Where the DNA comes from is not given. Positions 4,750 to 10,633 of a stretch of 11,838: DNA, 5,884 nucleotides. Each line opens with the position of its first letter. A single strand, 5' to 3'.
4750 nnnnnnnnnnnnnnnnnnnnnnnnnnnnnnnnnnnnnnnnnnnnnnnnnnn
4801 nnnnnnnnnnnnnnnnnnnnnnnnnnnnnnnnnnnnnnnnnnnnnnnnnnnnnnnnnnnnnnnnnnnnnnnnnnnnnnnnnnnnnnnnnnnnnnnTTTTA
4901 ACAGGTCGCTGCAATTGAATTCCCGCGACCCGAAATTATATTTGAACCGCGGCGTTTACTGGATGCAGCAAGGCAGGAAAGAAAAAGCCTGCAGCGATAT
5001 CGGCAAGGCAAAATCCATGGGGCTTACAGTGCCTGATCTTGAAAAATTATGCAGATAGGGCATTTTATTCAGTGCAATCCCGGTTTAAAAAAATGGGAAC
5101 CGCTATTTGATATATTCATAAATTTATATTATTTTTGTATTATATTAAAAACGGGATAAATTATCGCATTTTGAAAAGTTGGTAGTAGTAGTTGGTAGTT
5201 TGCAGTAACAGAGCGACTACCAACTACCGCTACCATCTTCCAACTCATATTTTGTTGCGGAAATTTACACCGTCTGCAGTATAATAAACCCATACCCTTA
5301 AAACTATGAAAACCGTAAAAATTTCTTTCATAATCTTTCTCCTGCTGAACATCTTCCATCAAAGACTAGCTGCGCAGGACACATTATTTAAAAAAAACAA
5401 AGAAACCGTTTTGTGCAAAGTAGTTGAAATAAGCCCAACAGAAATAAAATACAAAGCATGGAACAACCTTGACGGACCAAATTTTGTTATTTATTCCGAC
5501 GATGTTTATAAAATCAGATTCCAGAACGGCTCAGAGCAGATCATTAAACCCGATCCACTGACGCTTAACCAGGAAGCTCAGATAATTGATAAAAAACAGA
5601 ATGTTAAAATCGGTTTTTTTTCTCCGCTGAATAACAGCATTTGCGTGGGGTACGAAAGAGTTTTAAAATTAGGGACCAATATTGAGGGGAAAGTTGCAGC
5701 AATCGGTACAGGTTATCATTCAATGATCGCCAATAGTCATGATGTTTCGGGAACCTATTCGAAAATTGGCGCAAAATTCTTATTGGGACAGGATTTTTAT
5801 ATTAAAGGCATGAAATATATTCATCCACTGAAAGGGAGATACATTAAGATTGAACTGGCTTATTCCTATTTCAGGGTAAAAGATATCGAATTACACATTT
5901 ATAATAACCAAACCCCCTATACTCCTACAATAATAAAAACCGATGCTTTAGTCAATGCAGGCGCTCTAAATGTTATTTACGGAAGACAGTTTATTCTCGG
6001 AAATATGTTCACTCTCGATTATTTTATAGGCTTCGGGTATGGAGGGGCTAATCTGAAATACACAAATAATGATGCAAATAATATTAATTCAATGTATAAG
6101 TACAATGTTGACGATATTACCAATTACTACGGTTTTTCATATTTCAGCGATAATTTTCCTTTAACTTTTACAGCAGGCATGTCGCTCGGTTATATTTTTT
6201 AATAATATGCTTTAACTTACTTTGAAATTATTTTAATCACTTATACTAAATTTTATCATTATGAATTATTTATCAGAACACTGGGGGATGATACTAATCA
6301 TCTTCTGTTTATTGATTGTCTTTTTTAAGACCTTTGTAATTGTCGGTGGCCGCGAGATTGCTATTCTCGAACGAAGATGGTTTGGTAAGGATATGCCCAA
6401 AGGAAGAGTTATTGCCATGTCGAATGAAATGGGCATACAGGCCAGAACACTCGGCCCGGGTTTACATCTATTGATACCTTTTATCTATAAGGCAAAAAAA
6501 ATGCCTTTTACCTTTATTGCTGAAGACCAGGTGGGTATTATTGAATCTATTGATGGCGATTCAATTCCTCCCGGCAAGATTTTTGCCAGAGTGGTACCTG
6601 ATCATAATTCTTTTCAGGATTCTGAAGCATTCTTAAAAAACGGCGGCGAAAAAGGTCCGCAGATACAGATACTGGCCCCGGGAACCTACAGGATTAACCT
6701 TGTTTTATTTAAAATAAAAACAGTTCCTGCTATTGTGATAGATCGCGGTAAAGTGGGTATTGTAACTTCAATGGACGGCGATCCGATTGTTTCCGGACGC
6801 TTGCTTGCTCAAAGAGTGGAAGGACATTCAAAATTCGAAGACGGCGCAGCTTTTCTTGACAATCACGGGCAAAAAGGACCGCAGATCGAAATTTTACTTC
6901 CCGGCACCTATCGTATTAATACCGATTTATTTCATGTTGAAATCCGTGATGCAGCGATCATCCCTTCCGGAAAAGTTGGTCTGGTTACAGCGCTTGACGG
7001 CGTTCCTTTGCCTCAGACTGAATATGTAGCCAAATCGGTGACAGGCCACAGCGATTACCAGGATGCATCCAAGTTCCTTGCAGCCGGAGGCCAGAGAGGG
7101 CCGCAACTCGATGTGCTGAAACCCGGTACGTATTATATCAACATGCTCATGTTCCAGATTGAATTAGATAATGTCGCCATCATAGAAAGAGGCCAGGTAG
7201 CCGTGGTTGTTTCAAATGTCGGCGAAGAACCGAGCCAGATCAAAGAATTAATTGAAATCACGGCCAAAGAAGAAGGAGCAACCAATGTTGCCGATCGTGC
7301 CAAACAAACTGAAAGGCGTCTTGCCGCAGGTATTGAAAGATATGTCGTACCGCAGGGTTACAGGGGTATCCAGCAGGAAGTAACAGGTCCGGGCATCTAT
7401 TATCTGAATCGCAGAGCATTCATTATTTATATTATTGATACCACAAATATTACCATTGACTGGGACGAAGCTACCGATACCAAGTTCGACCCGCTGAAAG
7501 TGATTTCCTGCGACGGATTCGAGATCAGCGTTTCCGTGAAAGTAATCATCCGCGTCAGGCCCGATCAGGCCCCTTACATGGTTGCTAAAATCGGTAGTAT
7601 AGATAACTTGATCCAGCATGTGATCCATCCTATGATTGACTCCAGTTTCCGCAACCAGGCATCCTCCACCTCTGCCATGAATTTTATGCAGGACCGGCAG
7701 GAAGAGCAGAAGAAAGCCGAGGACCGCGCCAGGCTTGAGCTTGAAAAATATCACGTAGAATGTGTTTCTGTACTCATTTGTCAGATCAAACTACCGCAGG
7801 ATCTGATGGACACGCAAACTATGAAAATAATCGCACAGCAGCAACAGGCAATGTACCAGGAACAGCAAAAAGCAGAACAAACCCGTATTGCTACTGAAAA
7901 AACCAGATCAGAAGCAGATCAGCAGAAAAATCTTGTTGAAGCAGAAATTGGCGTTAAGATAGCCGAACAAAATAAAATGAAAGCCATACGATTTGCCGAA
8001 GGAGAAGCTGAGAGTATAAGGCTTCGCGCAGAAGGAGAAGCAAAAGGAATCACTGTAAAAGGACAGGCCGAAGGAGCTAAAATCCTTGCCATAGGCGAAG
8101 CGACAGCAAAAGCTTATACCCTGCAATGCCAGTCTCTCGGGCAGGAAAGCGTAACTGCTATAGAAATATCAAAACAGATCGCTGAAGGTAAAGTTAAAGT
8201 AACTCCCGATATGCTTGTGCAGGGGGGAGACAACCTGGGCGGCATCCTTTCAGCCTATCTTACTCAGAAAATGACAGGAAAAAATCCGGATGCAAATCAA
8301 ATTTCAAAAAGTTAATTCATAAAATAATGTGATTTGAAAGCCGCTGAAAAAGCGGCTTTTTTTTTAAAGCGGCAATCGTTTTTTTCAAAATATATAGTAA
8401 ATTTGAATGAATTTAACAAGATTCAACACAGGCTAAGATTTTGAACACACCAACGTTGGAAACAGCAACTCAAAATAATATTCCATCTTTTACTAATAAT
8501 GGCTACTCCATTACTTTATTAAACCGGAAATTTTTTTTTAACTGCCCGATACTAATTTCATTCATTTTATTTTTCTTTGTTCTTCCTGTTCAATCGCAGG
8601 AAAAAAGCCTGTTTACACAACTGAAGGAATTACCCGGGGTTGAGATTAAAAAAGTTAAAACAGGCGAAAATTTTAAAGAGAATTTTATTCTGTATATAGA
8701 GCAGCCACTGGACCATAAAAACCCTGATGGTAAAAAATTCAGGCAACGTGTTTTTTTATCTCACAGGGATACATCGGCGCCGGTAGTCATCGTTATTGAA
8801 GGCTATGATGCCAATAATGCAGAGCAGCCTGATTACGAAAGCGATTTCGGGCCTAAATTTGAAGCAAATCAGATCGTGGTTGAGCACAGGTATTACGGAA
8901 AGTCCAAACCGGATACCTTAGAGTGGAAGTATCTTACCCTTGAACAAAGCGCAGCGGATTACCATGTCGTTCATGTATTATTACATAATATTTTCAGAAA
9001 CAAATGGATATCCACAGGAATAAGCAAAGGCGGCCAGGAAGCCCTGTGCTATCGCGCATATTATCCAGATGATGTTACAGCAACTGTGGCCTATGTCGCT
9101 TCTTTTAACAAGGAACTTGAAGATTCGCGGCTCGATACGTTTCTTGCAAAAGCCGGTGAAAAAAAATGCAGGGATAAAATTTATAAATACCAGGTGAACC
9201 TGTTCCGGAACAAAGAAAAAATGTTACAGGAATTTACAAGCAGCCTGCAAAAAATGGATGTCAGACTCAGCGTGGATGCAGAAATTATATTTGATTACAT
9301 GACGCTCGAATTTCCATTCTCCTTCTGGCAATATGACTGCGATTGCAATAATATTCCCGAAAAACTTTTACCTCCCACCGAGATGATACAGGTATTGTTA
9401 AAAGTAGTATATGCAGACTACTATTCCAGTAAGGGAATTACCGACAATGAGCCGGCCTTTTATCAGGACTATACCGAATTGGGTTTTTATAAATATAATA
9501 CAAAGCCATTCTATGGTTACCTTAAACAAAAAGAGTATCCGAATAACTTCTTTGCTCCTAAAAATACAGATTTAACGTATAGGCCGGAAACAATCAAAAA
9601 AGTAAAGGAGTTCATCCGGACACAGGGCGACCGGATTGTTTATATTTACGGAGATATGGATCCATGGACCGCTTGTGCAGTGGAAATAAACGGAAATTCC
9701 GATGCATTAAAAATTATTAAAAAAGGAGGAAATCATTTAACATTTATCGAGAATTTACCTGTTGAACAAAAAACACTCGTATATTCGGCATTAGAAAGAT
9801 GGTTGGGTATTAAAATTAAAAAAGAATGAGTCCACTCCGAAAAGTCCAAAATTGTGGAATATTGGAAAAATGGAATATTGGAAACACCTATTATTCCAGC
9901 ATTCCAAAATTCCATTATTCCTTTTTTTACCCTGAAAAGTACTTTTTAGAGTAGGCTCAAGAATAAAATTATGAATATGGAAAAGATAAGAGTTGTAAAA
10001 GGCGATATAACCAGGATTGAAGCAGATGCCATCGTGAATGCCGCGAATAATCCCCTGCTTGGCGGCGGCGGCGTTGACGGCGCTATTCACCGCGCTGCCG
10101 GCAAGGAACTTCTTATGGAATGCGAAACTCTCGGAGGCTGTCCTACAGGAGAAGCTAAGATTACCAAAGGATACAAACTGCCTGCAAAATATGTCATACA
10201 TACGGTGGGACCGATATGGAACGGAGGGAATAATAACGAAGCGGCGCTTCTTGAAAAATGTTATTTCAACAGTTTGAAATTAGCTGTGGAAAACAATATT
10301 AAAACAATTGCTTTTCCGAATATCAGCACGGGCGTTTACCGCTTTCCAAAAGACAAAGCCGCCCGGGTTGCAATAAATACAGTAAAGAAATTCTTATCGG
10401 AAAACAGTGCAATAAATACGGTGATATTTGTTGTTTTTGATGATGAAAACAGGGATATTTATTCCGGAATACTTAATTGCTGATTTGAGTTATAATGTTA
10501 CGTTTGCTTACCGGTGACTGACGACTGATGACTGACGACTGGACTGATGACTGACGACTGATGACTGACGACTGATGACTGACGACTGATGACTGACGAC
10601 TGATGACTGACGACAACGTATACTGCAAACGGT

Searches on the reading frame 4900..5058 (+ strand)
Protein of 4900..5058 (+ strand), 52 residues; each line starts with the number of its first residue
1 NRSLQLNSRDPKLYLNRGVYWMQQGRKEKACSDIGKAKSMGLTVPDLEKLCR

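Call 66: search_protein_families(library=pfam, proteins=[window:4900-5058:+], max_evalue=0.1)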
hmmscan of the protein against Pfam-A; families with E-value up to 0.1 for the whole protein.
window:4900-5058:+ (52 aa): 4 families
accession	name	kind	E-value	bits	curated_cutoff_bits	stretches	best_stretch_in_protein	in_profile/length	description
PF13371.12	TPR_9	-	0.0011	19.4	35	1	1-33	19-51/73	Tetratricopeptide repeat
PF07719.23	TPR_2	-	0.0033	17.9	27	1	11-37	1-27/34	Tetratricopeptide repeat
PF13414.12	TPR_11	-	0.032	14.4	26.8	1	1-23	18-41/42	TPR repeat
PF00515.34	TPR_1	-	0.052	13.8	27.8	0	11-30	1-20/34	Tetratricopeptide repeat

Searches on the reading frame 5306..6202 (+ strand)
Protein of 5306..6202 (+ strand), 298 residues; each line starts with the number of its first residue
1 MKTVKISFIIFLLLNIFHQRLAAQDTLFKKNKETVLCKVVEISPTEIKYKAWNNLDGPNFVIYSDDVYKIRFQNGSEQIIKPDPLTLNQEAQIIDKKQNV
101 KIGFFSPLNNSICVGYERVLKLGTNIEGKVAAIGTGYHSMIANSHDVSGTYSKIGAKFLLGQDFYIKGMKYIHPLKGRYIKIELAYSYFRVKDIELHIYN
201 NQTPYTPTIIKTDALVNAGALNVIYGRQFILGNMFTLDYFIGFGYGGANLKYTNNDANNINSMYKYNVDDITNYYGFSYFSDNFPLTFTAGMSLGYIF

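Call 4: search_protein_families(library=pfam, proteins=[window:5306-6202:+])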
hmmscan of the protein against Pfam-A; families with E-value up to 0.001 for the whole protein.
window:5306-6202:+ (298 aa): 0 families

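Call 66: search_protein_families(library=pfam, proteins=[window:5306-6202:+], max_evalue=0.1)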
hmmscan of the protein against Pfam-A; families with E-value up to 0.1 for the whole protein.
window:5306-6202:+ (298 aa): 1 family
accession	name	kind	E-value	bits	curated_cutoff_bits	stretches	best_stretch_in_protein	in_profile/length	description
PF12099.14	DUF3575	-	0.0092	15.7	21.1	1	173-253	78-148/177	Protein of unknown function (DUF3575)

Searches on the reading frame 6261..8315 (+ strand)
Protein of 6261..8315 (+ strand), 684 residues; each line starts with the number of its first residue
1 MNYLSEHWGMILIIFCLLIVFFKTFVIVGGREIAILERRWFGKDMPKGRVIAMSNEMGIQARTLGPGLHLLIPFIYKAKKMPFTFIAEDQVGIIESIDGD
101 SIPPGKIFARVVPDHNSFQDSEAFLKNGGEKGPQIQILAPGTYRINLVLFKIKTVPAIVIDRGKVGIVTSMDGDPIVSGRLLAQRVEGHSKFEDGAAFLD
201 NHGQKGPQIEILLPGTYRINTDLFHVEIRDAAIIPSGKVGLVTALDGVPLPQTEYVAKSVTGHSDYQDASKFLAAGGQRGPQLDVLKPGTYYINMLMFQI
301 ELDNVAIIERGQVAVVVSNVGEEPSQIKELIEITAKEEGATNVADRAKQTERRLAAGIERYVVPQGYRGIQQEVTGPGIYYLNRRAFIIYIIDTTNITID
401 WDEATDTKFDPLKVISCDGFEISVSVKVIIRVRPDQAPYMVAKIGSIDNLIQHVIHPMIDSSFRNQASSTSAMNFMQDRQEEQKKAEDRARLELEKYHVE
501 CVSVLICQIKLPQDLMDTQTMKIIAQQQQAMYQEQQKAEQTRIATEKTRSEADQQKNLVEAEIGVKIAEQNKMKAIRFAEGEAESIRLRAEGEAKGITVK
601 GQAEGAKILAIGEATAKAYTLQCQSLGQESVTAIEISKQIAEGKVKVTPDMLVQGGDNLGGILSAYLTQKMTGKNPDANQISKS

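Call 4: search_protein_families(library=pfam, proteins=[window:6261-8315:+])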
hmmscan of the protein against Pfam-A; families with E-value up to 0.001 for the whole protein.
window:6261-8315:+ (684 aa): 1 family
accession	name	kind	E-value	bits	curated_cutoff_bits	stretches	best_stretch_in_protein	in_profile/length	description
PF01145.31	Band_7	-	2.1e-24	87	23.6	1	362-539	2-173/176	SPFH domain / Band 7 family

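Call 13: find_encoding_contigs(protein=window:6261-8315:+, flank=10000, max_places=10)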
Protein window:6261-8315:+ (684 aa): 1 contig read that carries it; 1 place shown.
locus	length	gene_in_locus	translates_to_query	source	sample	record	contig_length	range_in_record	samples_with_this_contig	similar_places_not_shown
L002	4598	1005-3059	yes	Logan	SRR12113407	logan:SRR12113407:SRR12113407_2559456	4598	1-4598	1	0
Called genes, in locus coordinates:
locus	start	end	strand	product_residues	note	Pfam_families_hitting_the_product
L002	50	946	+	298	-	-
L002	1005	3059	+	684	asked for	PF01145:Band_7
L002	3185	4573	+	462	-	PF05576:Peptidase_S37, PF05577:Peptidase_S28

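Call 42: find_homologous_proteins(query=window:6261-8315:+, max_evalue=1e-30)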
Query window:6261-8315:+ (684 aa): 4445 proteins with E <= 1e-30 among 8000 candidates; the best 120 are listed.
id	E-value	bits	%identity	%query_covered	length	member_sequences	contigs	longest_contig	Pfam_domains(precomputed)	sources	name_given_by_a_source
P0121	0.0e+0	1514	100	100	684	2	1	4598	PF01145.32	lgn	-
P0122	0.0e+0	1314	87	99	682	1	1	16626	PF01145.32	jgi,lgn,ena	-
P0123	0.0e+0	1312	89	95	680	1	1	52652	PF01145.32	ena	-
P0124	0.0e+0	1301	74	90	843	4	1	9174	PF01145.32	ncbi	ncbi:MAG TPA: SPFH domain-containing protein [bacterium]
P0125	0.0e+0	1299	68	96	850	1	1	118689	PF01145.32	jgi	jgi:uncharacterized membrane protein YqiK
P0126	0.0e+0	1292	73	90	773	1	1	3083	PF01145.32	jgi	jgi:uncharacterized membrane protein YqiK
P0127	0.0e+0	1245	69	97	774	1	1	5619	PF01145.32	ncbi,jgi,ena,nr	ncbi:MAG TPA: SPFH domain-containing protein [Geobacteraceae bacterium]|nr:SPFH domain-containing pr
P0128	0.0e+0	1240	69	97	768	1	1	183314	PF01145.32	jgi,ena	-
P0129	0.0e+0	1239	69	97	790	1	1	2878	PF01145.32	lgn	-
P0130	0.0e+0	1230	69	97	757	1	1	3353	PF01145.32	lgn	-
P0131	0.0e+0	1225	69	98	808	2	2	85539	PF01145.32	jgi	jgi:regulator of protease activity HflC (stomatin/prohibitin superfamily)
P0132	0.0e+0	1220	69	98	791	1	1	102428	PF01145.32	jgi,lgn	-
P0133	0.0e+0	1216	81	96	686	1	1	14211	PF01145.32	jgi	jgi:uncharacterized membrane protein YqiK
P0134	0.0e+0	1215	74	90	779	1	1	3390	PF01145.32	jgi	jgi:uncharacterized membrane protein YqiK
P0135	0.0e+0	1208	68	98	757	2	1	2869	PF01145.32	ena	-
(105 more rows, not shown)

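Call 43: find_encoding_contigs(protein=P0123, flank=10000, max_places=3)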
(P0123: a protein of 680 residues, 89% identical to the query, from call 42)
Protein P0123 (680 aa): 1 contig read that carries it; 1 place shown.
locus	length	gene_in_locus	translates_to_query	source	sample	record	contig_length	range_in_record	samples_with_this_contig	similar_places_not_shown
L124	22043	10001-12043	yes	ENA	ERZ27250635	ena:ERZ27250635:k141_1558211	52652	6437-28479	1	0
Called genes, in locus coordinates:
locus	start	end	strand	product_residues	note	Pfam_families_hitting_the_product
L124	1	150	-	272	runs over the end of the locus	-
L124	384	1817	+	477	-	PF00089:Trypsin, PF13365:Trypsin_2, PF17820:PDZ_6 (faint), PF00595:PDZ, PF13180:PDZ_2, PF12812:PDZ_1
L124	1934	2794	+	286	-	PF00140:Sigma70_r1_2, PF04542:Sigma70_r2, PF04539:Sigma70_r3, PF04545:Sigma70_r4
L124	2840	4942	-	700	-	PF17191:RecG_wedge, PF00270:DEAD, PF04851:ResIII, PF00271:Helicase_C, PF19833:RecG_dom3_C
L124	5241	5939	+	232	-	PF02463:SMC_N (weak), PF00005:ABC_tran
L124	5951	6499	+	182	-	PF01923:Cob_adeno_trans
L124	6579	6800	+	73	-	PF11387:DUF2795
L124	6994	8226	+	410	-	PF06857:ACP, PF03328:HpcH_HpaI, PF15617:C-C_Bond_Lyase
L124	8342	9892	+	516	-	PF04223:CitF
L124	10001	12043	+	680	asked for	PF01145:Band_7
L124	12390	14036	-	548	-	PF13570:Beta-prop_ACSF4 (weak), PF01839:FG-GAP (faint), PF13570:Beta-prop_ACSF4, PF13517:FG-GAP_3, PF13360:PQQ_2, PF25292:Beta-prop_CGLA (weak), PF13517:FG-GAP_3, PF18962:Por_Secre_tail, +3 more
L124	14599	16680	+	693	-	PF07676:PD40 (faint), PF13620:CarboxypepD_reg (weak), PF00691:OmpA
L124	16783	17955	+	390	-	PF00586:AIRS, PF02769:AIRS_C (weak)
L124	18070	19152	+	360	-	PF03462:PCRF, PF00472:RF-1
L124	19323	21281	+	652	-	PF07584:BatA (weak)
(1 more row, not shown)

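Call 44: find_encoding_contigs(protein=P0122, flank=10000, max_places=3)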
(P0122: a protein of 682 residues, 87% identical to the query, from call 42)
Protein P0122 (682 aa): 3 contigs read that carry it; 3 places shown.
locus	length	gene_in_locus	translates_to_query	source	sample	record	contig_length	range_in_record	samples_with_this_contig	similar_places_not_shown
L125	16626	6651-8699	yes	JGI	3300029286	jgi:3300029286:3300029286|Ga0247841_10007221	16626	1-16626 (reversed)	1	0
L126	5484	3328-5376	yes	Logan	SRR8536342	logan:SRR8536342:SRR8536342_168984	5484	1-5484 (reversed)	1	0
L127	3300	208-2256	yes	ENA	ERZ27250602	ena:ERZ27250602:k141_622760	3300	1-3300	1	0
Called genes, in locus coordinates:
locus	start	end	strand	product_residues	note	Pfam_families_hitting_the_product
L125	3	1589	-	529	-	?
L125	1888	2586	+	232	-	PF02463:SMC_N (weak), PF00005:ABC_tran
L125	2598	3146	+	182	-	PF01923:Cob_adeno_trans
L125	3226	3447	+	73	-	PF11387:DUF2795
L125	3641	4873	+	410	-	PF06857:ACP, PF03328:HpcH_HpaI, PF15617:C-C_Bond_Lyase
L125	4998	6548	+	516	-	PF04223:CitF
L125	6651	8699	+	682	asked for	PF01145:Band_7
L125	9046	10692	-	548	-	PF13570:Beta-prop_ACSF4 (weak), PF01839:FG-GAP (faint), PF13570:Beta-prop_ACSF4, PF13517:FG-GAP_3, PF13360:PQQ_2, PF25292:Beta-prop_CGLA (weak), PF13517:FG-GAP_3, PF18962:Por_Secre_tail, +3 more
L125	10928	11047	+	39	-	-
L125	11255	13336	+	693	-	PF07676:PD40 (faint), PF13620:CarboxypepD_reg (weak), PF00691:OmpA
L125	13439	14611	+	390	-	PF00586:AIRS, PF02769:AIRS_C (weak)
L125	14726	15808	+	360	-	PF03462:PCRF, PF00472:RF-1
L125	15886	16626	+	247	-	?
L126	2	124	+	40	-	?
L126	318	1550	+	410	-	PF06857:ACP, PF03328:HpcH_HpaI, PF15617:C-C_Bond_Lyase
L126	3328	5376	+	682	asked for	PF01145:Band_7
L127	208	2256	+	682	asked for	PF01145:Band_7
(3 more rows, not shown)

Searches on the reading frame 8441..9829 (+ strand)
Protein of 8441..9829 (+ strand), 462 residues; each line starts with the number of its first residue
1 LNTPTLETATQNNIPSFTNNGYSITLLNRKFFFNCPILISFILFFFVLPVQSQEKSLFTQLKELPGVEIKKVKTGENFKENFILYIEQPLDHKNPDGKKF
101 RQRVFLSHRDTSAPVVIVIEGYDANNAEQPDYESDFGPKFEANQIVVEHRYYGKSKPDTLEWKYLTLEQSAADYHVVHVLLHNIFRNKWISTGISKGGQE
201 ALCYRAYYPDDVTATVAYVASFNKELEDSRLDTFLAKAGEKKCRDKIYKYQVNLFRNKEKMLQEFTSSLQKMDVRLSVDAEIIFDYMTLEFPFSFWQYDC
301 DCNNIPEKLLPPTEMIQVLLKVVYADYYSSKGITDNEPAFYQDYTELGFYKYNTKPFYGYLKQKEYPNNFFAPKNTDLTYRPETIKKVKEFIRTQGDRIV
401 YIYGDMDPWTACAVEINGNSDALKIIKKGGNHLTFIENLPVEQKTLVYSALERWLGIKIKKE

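Call 4: search_protein_families(library=pfam, proteins=[window:8441-9829:+])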
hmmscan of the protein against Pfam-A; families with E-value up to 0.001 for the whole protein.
window:8441-9829:+ (462 aa): 2 families
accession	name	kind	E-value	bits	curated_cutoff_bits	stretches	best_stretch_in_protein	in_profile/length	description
PF05576.17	Peptidase_S37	-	5.6e-48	164.2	27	1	61-458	12-414/448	PS-10 peptidase S37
PF05577.18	Peptidase_S28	-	5.4e-19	68.8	25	1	88-232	1-158/434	Serine carboxypeptidase S28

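Call 21: find_related_loci(query=window:8441-9829:+, collection=genome_contigs, flank=10000)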
Query window:8441-9829:+ (462 aa) in genome_contigs; peptide patterns used: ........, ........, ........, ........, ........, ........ (x = any residue, [..] = any of these).
61 stretches matched a pattern; 1 encode a relative of the query (tblastn E <= 1e-3); 1 distinct loci.
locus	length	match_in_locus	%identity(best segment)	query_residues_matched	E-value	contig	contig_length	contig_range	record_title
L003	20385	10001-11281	38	34-459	3e-96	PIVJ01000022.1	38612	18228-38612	MAG: Bacteroidetes bacterium isolate Glo_2 GloG15_CONTIG1073, whole genome shotgun sequence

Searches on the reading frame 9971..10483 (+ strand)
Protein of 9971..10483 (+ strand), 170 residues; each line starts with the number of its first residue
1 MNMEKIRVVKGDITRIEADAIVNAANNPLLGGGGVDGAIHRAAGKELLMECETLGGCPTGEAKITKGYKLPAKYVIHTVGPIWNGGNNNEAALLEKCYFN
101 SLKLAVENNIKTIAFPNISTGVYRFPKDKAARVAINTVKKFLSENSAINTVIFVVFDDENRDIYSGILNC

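Call 4: search_protein_families(library=pfam, proteins=[window:9971-10483:+])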
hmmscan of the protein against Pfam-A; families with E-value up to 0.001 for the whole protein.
window:9971-10483:+ (170 aa): 1 family
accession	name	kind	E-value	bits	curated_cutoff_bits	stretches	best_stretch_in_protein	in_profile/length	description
PF01661.27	Macro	-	5e-49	165.6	22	1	22-134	1-118/118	Macro domain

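Call 7: find_encoding_contigs(protein=window:9971-10483:+, flank=10000, max_places=10)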
Protein window:9971-10483:+ (170 aa): no gene with exactly this product is on record in the collection.

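Call 14: find_encoding_contigs(protein=window:9977-10483:+, flank=10000, max_places=10)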
Protein window:9977-10483:+ (168 aa): no gene with exactly this product is on record in the collection.

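Call 22: find_homologous_proteins(query=window:9971-10483:+, max_evalue=1e-20)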
Query window:9971-10483:+ (170 aa): 8000 proteins with E <= 1e-20 among 8000 candidates; the best 120 are listed.
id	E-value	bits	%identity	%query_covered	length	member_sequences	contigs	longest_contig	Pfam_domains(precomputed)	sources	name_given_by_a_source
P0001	1.4e-106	371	100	99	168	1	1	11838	PF01661.28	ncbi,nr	ncbi:MAG: O-acetyl-ADP-ribose deacetylase [Bacteroidia bacterium]|nr:O-acetyl-ADP-ribose deacetylase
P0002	7.7e-75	268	71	98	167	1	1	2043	PF01661.28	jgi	-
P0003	1.2e-74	268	72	98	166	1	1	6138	PF01661.28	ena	-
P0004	1.5e-74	267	74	95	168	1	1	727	PF01661.28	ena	-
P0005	3.1e-74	266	71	98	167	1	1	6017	PF01661.28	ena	-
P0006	5.9e-74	265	73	98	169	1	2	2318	PF01661.28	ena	-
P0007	7.1e-74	265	72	98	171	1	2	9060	PF01661.28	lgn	-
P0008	7.4e-74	265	73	95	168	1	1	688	PF01661.28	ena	-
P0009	7.5e-74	265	73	95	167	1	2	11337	PF01661.28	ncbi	-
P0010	8.8e-74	265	72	97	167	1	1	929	PF01661.28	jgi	-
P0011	1.3e-73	264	72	97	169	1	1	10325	PF01661.28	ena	-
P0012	1.6e-73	264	73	95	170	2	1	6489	PF01661.28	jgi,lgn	jgi:O-acetyl-ADP-ribose deacetylase (regulator of RNase III)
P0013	1.8e-73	264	71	98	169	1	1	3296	PF01661.28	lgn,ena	-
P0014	1.9e-73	264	71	97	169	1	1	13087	PF01661.28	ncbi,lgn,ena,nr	ncbi:MAG: O-acetyl-ADP-ribose deacetylase [Bacteroidales bacterium]|nr:O-acetyl-ADP-ribose deacetyla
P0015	4.7e-73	262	72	98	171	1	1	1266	PF01661.28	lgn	-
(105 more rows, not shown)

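Call 27: find_encoding_contigs(protein=P0001, flank=10000, max_places=10)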
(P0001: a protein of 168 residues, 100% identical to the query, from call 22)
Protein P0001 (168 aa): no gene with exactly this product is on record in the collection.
